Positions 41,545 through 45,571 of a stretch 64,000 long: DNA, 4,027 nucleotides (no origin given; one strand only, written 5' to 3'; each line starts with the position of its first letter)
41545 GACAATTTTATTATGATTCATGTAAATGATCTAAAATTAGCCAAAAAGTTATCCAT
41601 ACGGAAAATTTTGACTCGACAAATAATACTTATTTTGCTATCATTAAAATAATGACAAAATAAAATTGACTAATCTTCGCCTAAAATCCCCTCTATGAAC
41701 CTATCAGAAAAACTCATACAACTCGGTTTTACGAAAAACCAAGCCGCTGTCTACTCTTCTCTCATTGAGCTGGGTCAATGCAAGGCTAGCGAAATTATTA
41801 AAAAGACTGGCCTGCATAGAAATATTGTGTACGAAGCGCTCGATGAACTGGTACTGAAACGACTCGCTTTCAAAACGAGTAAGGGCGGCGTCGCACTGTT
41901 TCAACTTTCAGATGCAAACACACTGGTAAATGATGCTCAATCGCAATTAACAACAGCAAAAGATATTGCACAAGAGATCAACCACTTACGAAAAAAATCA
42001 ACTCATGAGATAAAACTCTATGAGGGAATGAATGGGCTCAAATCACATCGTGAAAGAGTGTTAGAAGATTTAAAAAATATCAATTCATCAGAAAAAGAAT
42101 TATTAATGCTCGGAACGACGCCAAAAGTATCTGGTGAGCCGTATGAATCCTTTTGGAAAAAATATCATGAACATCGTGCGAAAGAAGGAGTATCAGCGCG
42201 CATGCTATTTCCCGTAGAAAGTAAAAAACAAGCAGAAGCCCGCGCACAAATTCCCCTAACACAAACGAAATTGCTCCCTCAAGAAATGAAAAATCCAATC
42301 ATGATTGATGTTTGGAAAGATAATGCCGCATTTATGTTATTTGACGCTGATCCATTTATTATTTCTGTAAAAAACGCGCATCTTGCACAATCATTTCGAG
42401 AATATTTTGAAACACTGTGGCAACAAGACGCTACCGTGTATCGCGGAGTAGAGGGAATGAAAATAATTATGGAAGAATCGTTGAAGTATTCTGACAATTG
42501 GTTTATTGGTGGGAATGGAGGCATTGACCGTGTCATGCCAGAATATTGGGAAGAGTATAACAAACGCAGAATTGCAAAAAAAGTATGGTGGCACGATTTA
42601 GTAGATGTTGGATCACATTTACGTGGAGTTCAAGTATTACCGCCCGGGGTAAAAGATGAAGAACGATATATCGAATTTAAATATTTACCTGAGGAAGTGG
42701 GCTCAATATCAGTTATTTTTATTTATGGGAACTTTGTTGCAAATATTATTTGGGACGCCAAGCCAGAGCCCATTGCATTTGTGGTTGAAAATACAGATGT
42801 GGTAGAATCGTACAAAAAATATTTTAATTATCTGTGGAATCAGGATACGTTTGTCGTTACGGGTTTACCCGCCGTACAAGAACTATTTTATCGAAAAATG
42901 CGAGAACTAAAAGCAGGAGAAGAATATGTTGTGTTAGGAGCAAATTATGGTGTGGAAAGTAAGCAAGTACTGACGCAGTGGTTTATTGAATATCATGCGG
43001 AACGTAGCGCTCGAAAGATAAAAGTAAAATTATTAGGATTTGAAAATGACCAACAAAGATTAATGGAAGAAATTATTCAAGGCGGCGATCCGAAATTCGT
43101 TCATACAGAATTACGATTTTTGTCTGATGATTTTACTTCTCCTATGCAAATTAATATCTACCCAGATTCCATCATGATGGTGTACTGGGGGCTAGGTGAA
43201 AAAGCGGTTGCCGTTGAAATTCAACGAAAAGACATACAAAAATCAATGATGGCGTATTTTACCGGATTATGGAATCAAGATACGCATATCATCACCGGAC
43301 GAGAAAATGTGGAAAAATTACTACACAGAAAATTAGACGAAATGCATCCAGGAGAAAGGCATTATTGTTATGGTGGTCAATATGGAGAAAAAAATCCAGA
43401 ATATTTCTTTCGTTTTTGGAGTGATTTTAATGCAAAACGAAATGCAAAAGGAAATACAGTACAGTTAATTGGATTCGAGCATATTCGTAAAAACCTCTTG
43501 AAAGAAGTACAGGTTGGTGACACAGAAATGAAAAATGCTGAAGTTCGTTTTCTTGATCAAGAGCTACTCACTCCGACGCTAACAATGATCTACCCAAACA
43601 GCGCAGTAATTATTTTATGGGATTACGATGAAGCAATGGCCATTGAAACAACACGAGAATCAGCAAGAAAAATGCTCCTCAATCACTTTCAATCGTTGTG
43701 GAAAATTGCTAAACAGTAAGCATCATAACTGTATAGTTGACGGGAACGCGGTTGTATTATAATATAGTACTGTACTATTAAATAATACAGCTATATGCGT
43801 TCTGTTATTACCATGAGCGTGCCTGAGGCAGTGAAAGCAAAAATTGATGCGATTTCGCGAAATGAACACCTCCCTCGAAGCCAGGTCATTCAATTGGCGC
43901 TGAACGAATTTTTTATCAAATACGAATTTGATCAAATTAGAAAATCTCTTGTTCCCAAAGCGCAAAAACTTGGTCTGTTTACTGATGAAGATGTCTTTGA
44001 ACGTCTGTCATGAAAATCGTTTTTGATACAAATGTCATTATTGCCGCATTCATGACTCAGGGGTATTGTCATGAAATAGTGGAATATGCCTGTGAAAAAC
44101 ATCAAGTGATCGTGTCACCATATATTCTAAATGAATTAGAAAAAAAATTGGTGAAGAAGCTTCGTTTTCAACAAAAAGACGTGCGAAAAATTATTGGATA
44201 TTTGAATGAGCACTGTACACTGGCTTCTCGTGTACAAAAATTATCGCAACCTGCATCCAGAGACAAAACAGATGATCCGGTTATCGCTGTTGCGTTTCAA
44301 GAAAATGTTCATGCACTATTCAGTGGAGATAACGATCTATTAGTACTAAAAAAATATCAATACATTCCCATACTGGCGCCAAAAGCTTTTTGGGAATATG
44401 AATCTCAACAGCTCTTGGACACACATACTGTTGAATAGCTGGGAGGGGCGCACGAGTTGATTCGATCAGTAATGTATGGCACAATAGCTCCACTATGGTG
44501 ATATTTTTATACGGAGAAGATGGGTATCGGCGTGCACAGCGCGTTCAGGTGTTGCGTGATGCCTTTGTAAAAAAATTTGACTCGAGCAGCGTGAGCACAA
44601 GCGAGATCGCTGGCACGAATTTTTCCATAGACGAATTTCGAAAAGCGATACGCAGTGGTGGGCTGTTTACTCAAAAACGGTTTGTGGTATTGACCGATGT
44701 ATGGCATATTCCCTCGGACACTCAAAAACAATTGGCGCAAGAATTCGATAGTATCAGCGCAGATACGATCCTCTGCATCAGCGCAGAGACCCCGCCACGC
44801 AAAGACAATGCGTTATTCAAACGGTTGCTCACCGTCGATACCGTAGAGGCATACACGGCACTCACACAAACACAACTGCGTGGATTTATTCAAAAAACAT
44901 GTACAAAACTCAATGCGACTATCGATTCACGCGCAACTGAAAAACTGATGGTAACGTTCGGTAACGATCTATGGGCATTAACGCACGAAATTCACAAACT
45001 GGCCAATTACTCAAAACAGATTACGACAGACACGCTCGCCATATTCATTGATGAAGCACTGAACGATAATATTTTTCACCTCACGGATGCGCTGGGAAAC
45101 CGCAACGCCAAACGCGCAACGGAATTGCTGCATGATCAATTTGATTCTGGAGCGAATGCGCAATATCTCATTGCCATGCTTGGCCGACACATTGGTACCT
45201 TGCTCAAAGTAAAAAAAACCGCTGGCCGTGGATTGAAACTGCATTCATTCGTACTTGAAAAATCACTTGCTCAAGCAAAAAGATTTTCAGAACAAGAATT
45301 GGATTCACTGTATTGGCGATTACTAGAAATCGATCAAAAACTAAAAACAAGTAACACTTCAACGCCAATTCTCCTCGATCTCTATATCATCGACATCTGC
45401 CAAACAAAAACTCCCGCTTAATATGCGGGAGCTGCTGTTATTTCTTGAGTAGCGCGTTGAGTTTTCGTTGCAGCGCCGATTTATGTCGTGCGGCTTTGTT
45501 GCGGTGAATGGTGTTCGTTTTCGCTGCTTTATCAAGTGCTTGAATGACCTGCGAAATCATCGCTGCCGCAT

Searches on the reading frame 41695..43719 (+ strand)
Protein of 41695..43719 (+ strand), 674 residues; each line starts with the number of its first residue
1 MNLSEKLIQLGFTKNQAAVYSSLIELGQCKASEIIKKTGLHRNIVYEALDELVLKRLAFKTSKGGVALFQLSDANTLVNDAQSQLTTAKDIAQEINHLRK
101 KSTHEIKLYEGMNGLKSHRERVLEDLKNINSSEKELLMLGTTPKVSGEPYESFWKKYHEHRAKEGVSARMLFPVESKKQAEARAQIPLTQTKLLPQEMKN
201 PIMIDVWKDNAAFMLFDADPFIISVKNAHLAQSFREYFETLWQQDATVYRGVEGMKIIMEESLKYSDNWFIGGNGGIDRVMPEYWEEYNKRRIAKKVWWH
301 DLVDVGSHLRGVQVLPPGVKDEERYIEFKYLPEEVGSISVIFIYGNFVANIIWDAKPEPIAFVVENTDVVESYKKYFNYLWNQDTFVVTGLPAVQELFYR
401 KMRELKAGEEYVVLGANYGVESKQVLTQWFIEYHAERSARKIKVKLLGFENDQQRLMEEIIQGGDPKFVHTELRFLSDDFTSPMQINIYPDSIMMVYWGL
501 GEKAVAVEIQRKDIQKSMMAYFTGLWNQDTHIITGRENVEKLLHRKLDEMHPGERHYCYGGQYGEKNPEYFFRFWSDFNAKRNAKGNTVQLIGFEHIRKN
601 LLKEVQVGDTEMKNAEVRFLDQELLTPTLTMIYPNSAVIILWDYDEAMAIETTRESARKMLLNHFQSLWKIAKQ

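Call 55: search_protein_families(library=pfam, proteins=[window:41695-43719:+], max_evalue=0.001)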
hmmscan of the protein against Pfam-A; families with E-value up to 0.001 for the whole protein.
window:41695-43719:+ (674 aa): 1 family
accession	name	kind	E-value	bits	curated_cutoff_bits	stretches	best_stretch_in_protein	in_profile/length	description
PF01978.25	TrmB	-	1.6e-08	34.7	25.6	1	9-58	3-52/68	Sugar-specific transcriptional regulator TrmB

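Call 56: search_protein_families(library=padloc, proteins=[window:41695-43719:+], max_evalue=0.00001)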
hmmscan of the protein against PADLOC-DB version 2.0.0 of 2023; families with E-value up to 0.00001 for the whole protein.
window:41695-43719:+ (674 aa): 0 families

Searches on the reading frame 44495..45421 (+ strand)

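Call 56: search_protein_families(library=padloc, proteins=[window:44495-45421:+], max_evalue=0.00001)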
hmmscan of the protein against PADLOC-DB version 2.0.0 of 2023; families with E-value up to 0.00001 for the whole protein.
window:44495-45421:+ (308 aa): 0 families

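Call 103: search_protein_families(library=pfam, proteins=[window:44495-45421:+], max_evalue=0.00001)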
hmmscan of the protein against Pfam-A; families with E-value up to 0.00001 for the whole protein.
window:44495-45421:+ (308 aa): 2 families
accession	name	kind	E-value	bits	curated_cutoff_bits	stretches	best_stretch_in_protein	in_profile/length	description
PF21694.2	DNA_pol3_delta_C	-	8e-20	71.5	27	1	191-300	2-120/121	DNA polymerase III delta subunit, C-terminal domain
PF06144.19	DNA_pol3_delta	-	7e-06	26.5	21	0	4-112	2-115/124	DNA polymerase III, delta subunit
